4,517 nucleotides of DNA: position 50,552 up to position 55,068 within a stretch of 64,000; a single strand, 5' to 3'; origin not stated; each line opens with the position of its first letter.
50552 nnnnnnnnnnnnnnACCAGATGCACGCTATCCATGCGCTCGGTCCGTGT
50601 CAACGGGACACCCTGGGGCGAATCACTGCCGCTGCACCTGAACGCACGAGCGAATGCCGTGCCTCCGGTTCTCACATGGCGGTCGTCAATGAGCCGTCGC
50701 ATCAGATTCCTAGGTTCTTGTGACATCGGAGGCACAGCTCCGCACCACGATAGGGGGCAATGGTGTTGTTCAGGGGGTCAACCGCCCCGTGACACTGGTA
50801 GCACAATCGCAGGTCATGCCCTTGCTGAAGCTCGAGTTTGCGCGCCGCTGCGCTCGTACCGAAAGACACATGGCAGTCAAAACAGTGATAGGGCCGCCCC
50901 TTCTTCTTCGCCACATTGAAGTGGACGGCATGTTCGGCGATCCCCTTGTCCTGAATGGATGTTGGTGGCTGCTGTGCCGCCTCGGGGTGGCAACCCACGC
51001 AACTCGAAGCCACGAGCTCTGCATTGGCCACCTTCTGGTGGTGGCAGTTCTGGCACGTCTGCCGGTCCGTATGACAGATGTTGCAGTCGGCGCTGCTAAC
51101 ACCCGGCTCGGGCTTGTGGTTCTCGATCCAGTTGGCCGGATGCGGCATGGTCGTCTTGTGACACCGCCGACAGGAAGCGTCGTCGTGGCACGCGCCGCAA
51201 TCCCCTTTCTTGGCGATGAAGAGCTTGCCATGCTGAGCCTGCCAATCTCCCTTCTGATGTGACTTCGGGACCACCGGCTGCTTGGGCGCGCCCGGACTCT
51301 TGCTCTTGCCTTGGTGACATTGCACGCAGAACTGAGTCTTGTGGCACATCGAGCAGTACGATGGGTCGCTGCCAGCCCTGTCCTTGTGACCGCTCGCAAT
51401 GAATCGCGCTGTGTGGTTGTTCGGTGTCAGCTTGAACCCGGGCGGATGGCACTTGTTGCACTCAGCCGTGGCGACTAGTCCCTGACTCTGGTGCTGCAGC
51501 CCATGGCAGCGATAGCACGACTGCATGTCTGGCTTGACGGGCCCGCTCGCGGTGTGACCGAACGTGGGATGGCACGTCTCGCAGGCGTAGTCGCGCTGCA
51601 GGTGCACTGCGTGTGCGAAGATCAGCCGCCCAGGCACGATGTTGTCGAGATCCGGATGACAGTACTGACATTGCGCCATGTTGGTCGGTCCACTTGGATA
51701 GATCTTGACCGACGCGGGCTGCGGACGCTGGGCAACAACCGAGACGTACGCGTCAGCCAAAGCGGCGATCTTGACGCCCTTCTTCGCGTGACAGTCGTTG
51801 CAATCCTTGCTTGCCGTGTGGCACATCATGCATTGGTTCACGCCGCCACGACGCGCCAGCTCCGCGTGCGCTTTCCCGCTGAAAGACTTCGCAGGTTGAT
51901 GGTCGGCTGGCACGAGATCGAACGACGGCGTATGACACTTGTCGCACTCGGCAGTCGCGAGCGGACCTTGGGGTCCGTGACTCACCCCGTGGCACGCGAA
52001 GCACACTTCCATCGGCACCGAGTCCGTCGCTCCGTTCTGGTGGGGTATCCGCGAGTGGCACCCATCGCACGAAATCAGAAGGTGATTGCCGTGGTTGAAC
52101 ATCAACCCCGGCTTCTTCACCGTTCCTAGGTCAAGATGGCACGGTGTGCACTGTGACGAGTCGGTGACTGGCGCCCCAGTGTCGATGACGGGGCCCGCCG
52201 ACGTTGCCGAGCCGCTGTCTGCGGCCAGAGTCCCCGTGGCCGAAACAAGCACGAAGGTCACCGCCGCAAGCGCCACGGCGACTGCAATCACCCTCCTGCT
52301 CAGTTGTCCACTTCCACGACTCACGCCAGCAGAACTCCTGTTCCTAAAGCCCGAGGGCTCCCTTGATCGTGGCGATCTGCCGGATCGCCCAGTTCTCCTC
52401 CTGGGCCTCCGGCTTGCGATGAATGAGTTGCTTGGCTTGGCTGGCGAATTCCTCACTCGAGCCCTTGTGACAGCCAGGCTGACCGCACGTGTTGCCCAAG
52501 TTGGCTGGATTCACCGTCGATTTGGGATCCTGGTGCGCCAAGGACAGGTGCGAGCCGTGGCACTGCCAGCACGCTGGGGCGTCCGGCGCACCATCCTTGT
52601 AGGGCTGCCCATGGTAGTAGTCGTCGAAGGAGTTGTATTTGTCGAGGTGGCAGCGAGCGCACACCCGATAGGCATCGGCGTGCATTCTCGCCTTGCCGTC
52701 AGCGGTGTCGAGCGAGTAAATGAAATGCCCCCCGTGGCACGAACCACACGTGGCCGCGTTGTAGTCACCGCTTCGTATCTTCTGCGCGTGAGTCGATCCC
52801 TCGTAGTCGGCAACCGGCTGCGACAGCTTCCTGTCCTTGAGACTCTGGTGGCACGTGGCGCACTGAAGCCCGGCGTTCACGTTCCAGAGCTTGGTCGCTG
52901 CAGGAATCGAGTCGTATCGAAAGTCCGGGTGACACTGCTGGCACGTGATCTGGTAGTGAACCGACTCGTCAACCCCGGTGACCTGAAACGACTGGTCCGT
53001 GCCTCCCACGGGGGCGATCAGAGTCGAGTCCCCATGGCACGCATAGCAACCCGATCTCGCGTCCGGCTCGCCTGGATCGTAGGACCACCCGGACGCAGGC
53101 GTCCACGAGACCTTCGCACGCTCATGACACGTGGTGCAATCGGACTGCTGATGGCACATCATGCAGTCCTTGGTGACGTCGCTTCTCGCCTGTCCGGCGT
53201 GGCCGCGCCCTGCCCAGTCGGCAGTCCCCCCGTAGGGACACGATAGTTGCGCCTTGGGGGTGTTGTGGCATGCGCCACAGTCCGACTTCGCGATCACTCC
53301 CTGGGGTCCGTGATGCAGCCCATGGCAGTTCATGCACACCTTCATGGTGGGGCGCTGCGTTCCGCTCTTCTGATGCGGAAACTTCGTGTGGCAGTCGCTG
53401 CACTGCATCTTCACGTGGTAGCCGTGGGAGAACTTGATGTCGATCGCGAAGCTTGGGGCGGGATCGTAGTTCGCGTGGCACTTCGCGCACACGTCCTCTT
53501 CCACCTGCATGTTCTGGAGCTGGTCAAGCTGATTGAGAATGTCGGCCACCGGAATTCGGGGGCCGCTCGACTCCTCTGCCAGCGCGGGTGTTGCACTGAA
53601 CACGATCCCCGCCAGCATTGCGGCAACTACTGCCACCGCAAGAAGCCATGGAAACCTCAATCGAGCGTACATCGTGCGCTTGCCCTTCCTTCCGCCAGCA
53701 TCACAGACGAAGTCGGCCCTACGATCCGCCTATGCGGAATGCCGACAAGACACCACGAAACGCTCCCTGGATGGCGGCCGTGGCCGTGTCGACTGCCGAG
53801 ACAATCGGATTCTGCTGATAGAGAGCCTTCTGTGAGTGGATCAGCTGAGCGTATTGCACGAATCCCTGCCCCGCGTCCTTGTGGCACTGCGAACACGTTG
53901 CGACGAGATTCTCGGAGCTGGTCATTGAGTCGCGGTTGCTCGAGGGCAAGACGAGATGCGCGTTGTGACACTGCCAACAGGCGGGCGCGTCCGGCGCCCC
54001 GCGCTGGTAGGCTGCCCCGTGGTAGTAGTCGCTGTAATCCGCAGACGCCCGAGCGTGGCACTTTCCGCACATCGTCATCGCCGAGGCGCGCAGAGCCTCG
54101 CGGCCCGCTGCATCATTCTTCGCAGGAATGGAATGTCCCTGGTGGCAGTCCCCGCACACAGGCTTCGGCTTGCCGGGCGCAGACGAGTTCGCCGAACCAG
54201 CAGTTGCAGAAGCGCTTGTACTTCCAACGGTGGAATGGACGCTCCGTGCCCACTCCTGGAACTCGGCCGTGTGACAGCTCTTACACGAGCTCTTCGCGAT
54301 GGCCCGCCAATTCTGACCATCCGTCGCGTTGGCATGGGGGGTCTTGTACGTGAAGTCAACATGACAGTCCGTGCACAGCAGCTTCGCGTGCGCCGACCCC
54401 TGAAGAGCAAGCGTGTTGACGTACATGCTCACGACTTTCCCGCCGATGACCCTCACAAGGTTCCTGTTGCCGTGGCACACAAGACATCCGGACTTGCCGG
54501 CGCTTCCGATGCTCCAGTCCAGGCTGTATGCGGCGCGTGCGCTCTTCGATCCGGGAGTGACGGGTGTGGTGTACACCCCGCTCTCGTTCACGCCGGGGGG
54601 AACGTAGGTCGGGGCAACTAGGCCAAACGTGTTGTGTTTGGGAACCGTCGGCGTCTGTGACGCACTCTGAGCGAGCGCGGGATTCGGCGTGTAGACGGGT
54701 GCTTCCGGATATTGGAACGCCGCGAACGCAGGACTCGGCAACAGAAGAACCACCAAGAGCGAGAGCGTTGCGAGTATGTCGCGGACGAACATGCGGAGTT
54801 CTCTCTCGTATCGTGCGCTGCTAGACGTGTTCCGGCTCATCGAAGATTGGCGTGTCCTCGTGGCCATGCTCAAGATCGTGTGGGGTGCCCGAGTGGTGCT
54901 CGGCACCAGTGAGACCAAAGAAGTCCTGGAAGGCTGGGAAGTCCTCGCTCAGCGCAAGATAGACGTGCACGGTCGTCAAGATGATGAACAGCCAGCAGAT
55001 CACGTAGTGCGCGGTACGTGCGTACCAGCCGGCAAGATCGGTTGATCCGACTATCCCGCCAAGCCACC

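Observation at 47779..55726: Six-gene operon (cyt b, 7-heme, 12-heme, 20-heme, TPR, NHL propeller): candidate trans-envelope electron conduit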

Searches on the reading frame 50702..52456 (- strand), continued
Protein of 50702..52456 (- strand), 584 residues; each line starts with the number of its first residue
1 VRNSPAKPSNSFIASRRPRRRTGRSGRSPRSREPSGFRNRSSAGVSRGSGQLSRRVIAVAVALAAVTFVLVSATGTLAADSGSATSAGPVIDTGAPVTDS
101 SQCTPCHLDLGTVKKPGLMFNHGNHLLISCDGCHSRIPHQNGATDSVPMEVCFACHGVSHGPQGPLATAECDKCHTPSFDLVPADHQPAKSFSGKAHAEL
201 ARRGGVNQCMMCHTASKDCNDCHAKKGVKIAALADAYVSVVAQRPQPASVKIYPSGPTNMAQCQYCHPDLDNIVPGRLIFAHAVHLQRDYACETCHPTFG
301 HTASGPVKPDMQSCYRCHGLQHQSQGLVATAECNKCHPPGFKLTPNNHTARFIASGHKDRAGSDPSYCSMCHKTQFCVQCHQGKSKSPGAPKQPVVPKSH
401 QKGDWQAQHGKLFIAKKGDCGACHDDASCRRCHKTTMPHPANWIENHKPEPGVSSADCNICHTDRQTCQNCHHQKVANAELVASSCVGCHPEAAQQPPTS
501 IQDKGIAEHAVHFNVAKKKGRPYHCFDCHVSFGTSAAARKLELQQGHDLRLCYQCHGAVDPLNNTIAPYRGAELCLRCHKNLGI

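Call 84: search_protein_families(library=pfam, proteins=[L059:15464-16123:-, L059:16390-17229:-, L059:17226-19370:-, L059:19336-20490:-, L059:1142-2719:+, L059:3369-5786:+, L059:5783-7876:+, L059:262-927:-, L059:15491-16411:+, L059:16464-17384:+], max_evalue=0.001)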
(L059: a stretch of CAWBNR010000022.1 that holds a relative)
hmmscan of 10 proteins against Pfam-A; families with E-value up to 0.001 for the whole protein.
L059:15464-16123:- (219 aa): 0 families

L059:16390-17229:- (279 aa): 0 families

L059:17226-19370:- (714 aa): 3 families
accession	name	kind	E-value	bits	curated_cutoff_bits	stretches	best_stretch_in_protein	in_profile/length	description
PF00762.24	Ferrochelatase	-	3.2e-47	161.5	27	1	37-267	77-316/317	Ferrochelatase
PF01593.30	Amino_oxidase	-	1.5e-09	38.1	19.8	1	312-452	1-128/443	Flavin containing amine oxidoreductase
PF13450.12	NAD_binding_8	-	9.6e-08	32.6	21.9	1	307-360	1-49/68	NAD(P)-binding Rossmann-like domain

L059:19336-20490:- (384 aa): 0 families

L059:1142-2719:+ (525 aa): 5 families
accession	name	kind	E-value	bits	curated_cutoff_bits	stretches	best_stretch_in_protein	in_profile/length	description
PF09382.16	RQC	-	1.4e-42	144.6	23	1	318-427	1-110/114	RQC domain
PF00570.28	HRDC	-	6.2e-24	84.2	23.8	1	453-520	1-68/68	HRDC domain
PF16124.10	RecQ_Zn_bind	-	1.8e-15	57.9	25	1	244-316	2-66/66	RecQ zinc-binding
PF00271.37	Helicase_C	-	5.1e-12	46.5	23.5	1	127-232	5-110/110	Helicase conserved C-terminal domain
PF00270.35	DEAD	-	0.0001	22.5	26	1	9-91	95-165/167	DEAD/DEAH box helicase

L059:3369-5786:+ (805 aa): 5 families
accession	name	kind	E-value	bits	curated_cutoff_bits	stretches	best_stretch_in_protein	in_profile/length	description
PF01170.24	UPF0020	-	1.3e-35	123.3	22.3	1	164-364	2-170/197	RMKL-like, methyltransferase domain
PF22020.1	RlmL_1st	-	5.3e-20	71.6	27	1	4-59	1-55/55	RlmL ferredoxin-like domain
PF02926.22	THUMP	-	8.1e-19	68.3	20.6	1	69-154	3-84/84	THUMP domain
PF10672.15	Methyltrans_SAM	-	1.6e-17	64.2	27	1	498-618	50-170/286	S-adenosylmethionine-dependent methyltransferase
PF03602.21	Cons_hypoth95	-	0.00011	22.4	24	0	571-619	41-89/182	Conserved hypothetical protein 95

L059:5783-7876:+ (697 aa): 6 families
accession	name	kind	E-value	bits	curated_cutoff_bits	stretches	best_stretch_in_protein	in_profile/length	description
PF00326.27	Peptidase_S9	-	1.1e-47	162.7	22.6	1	474-681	3-211/213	Prolyl oligopeptidase family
PF20434.5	BD-FAE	-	2.6e-09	37.4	26.8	1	457-639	14-214/215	BD-FAE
PF01738.24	DLH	-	2.2e-06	27.8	21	1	522-665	84-194/217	Dienelactone hydrolase family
PF02129.25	Peptidase_S15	-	7.9e-06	26.2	23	0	596-657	204-260/262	X-Pro dipeptidyl-peptidase (S15 family)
PF07676.18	PD40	-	0.00045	20.6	20.9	0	243-265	14-38/38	WD40-like Beta Propeller Repeat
PF00135.34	COesterase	-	0.0009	18.7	27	0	452-547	99-195/515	Carboxylesterase family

L059:262-927:- (221 aa): 0 families

L059:15491-16411:+ (306 aa): 1 family
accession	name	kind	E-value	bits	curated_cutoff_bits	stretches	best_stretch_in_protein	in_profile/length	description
PF04055.27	Radical_SAM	-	1.1e-09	39.1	29.5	1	12-116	3-107/166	Radical SAM superfamily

L059:16464-17384:+ (306 aa): 0 families

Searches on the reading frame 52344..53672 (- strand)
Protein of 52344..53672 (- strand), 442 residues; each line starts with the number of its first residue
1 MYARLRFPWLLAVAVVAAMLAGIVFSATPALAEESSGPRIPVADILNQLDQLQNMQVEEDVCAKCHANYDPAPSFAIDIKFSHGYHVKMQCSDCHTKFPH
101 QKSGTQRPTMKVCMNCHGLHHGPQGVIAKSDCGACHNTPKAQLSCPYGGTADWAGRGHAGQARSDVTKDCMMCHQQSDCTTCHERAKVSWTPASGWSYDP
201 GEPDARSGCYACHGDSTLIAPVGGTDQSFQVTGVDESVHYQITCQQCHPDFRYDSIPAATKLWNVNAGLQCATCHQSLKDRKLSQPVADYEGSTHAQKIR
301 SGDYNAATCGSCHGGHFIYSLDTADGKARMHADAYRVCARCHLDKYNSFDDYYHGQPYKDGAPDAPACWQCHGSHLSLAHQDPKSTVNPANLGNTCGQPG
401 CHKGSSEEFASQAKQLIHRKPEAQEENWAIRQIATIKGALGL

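Call 5: search_protein_families(library=pfam, proteins=[window:52344-53672:-], max_evalue=0.01)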
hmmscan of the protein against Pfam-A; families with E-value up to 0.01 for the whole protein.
window:52344-53672:- (442 aa): 4 families
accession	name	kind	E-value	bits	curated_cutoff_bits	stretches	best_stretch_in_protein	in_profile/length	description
PF14522.11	Cytochrome_C7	-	1.3e-20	73.4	24.8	5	176-248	13-66/67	Cytochrome c7 and related cytochrome c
PF14537.11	Cytochrom_c3_2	-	1.9e-11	44.7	25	0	240-342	5-78/79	Cytochrome c3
PF22113.1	Mtrc-MtrF_II-IV_dom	-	5.6e-09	36.2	30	1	57-216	4-166/176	Outer membrane cytochrome MtrC/MtrF-like, domains II/IV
PF02085.21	Cytochrom_CIII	-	2.2e-05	25.2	22.9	1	235-314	24-83/101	Class III cytochrome C family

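Call 6: search_protein_families(library=ncbifam, proteins=[window:52344-53672:-], max_evalue=0.01)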
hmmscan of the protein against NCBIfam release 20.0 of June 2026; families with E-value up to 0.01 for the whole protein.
window:52344-53672:- (442 aa): 4 families
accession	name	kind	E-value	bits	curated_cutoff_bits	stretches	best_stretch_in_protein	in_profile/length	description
TIGR04257.1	nanowire_3heme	domain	1.4e-08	34.8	40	1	78-137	12-75/75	c(7)-type cytochrome triheme domain-containing protein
NF047727.1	4hemeCytCCctA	equivalog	0.0022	18.1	180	1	46-137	24-105/109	tetraheme c-type cytochrome CctA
NF041198.1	UshA_like_PCGU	equivalog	0.0059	15.2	275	1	269-345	443-511/519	UshA-like (seleno)protein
NF000612.0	PRK00019.1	equivalog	0.0069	16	70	1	85-127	10-52/72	50S ribosomal protein L31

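Call 8: find_encoding_contigs(protein=window:52344-53672:-, flank=10000, max_places=6)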
Protein window:52344-53672:- (442 aa): 3 contigs read that carry it; 3 places shown.
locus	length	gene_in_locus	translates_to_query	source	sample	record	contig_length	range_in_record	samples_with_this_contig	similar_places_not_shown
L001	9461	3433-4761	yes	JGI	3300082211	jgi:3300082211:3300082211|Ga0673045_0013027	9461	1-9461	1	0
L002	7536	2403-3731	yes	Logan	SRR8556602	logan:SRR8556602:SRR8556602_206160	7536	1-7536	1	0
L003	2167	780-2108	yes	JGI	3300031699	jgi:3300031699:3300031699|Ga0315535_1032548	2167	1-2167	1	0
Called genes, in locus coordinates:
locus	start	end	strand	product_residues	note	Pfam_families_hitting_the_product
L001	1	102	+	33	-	?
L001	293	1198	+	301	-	PF00126:HTH_1, PF03466:LysR_substrate, PF12727:PBP_like (faint)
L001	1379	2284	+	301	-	PF01292:Ni_hydr_CYTB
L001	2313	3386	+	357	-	PF14522:Cytochrome_C7 (faint), PF14537:Cytochrom_c3_2 (faint), PF22113:Mtrc-MtrF_II-IV_dom (faint), PF09699:Paired_CXXCH_1 (faint)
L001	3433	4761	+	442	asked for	PF02085:Cytochrom_CIII (faint), PF14522:Cytochrome_C7 (faint), PF14537:Cytochrom_c3_2 (faint), PF22113:Mtrc-MtrF_II-IV_dom (weak)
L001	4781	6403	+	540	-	PF14537:Cytochrom_c3_2 (faint), PF02085:Cytochrom_CIII (faint), PF22113:Mtrc-MtrF_II-IV_dom (weak), PF14522:Cytochrome_C7 (weak)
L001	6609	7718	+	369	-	PF12895:ANAPC3 (faint), PF00515:TPR_1, PF07719:TPR_2 (weak), PF13181:TPR_8 (weak), PF13432:TPR_16 (weak), PF13414:TPR_11 (weak), PF14559:TPR_19 (weak), PF14559:TPR_19 (weak), +11 more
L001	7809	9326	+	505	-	PF17170:DUF5128 (faint), PF25021:TEN_NHL (faint), PF01436:NHL (weak)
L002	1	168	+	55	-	?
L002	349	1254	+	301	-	PF01292:Ni_hydr_CYTB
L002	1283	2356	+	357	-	PF14522:Cytochrome_C7 (faint), PF14537:Cytochrom_c3_2 (faint), PF22113:Mtrc-MtrF_II-IV_dom (faint), PF09699:Paired_CXXCH_1 (faint)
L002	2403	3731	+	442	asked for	PF02085:Cytochrom_CIII (faint), PF14522:Cytochrome_C7 (faint), PF14537:Cytochrom_c3_2 (faint), PF22113:Mtrc-MtrF_II-IV_dom (weak)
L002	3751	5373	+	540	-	PF02085:Cytochrom_CIII (faint), PF14537:Cytochrom_c3_2 (faint), PF22113:Mtrc-MtrF_II-IV_dom (weak), PF14522:Cytochrome_C7 (weak)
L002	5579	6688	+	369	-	PF12895:ANAPC3 (faint), PF00515:TPR_1, PF07719:TPR_2 (weak), PF13181:TPR_8 (weak), PF13432:TPR_16 (weak), PF13414:TPR_11 (weak), PF14559:TPR_19 (weak), PF14559:TPR_19 (weak), +11 more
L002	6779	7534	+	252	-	?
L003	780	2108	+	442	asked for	PF02085:Cytochrom_CIII (faint), PF14522:Cytochrome_C7 (faint), PF14537:Cytochrom_c3_2 (faint), PF22113:Mtrc-MtrF_II-IV_dom (weak)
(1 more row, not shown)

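Call 29: search_solved_structures(query=window:52344-53672:-, max_evalue=0.01)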
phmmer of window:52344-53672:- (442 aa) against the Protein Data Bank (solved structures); distinct sequences matched with E-value up to 0.01: 2.
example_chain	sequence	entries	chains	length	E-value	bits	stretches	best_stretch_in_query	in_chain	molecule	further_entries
3oue_A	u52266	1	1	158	1.7e-10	43.6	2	77-140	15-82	Cytochrome c family protein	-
1rwj_A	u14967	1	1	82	3.2e-07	32.8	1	77-136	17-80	Cytochrome c family protein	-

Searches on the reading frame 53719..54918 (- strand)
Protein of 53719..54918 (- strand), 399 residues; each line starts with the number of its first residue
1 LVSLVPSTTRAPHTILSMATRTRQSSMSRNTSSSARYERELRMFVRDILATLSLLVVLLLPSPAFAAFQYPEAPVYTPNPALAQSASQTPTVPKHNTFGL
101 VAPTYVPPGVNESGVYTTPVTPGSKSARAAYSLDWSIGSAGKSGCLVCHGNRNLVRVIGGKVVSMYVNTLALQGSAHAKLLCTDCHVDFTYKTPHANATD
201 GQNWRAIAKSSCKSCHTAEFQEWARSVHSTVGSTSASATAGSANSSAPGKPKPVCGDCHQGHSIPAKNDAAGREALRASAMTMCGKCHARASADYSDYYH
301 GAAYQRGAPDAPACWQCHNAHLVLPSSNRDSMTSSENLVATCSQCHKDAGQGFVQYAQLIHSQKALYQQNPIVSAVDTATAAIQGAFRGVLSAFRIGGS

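Call 5: search_protein_families(library=pfam, proteins=[window:53719-54918:-], max_evalue=0.01)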
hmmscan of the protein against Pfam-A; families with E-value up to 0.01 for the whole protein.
window:53719-54918:- (399 aa): 6 families
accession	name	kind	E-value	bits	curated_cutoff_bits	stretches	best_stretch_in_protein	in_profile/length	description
PF14522.11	Cytochrome_C7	-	2.6e-10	40.4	24.8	0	313-350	15-52/67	Cytochrome c7 and related cytochrome c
PF14537.11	Cytochrom_c3_2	-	3.2e-08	34.4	25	1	178-288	5-78/79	Cytochrome c3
PF22113.1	Mtrc-MtrF_II-IV_dom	-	7.5e-08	32.5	30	1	142-229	81-176/176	Outer membrane cytochrome MtrC/MtrF-like, domains II/IV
PF09699.15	Paired_CXXCH_1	-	1.5e-07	31.5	20.6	1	313-349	8-39/41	Doubled CXXCH motif (Paired_CXXCH_1)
PF13435.11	Cytochrome_C554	-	0.00064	21.1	20.8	1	211-288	1-83/84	Cytochrome c554 and c-prime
PF02085.21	Cytochrom_CIII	-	0.0021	18.8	22.9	0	255-321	33-85/101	Class III cytochrome C family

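Call 6: search_protein_families(library=ncbifam, proteins=[window:53719-54918:-], max_evalue=0.01)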
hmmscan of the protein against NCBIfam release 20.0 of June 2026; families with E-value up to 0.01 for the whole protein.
window:53719-54918:- (399 aa): 1 family
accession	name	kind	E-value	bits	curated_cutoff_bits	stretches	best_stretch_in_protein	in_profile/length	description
TIGR01905.1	paired_CXXCH_1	subfamily_domain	0.00016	21.5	25.2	0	313-350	8-40/41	doubled CXXCH domain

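Call 30: search_solved_structures(query=window:53719-54792:-, max_evalue=0.01)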
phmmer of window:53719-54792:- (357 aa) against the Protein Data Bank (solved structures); distinct sequences matched with E-value up to 0.01: 1.
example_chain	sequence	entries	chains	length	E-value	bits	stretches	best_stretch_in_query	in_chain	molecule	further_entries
28pb_A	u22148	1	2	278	0.0022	20.4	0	102-188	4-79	Cytochrome c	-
